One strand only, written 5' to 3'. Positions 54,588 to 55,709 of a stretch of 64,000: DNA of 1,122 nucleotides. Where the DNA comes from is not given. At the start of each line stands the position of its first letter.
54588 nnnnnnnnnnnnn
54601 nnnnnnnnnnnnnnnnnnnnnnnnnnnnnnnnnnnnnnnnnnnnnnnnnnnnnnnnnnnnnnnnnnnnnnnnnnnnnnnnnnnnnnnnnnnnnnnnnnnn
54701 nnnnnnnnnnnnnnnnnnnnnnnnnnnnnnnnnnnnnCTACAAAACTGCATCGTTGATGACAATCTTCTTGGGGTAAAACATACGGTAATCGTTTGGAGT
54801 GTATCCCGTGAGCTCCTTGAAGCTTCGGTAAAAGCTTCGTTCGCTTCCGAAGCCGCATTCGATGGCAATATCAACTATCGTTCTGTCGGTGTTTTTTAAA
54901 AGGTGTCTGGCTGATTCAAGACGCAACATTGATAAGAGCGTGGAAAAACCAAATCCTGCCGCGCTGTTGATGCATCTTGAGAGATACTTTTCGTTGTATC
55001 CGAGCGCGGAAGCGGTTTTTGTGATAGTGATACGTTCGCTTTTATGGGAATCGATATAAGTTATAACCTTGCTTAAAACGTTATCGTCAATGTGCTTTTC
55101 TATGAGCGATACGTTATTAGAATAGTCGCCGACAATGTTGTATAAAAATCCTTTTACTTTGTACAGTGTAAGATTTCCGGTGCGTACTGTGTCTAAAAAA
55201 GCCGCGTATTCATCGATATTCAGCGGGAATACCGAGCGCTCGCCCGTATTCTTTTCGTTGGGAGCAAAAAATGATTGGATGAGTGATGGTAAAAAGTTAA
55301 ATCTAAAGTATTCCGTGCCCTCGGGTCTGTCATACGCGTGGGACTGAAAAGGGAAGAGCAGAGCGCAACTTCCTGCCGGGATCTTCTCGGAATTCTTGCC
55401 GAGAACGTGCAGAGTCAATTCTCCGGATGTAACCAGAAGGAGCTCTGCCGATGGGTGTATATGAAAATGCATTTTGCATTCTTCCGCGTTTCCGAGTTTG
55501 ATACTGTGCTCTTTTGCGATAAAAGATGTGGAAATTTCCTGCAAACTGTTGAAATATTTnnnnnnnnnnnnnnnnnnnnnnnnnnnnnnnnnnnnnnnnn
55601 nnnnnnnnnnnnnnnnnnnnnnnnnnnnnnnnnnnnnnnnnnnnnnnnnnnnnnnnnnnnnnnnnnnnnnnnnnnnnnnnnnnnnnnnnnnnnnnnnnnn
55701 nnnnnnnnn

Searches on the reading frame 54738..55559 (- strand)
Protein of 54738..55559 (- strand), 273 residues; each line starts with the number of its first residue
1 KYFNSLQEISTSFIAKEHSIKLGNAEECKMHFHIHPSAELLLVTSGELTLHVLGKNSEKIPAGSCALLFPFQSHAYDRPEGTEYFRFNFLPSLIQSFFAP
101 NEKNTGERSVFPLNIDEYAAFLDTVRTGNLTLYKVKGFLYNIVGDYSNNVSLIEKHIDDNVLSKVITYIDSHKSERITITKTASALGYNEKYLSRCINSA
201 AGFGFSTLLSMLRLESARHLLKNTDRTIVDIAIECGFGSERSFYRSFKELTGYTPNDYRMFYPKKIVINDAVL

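Call 14: search_protein_families(library=pfam, proteins=[window:54738-55559:-], max_evalue=0.01)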
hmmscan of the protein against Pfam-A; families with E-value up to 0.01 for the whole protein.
window:54738-55559:- (273 aa): 4 families
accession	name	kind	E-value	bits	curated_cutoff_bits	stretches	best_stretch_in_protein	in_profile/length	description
PF12833.13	HTH_18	-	4.4e-21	75.4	33.6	1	183-259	2-78/80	Helix-turn-helix domain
PF00165.29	HTH_AraC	-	9.5e-14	51.6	26.6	1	222-259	2-41/42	Bacterial regulatory helix-turn-helix proteins, AraC family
PF02311.25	AraC_binding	-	5e-05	23.5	21.1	1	32-99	18-86/135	AraC-like ligand binding domain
PF07883.17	Cupin_2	-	7.3e-05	22.8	27.2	1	31-84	12-63/70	Cupin domain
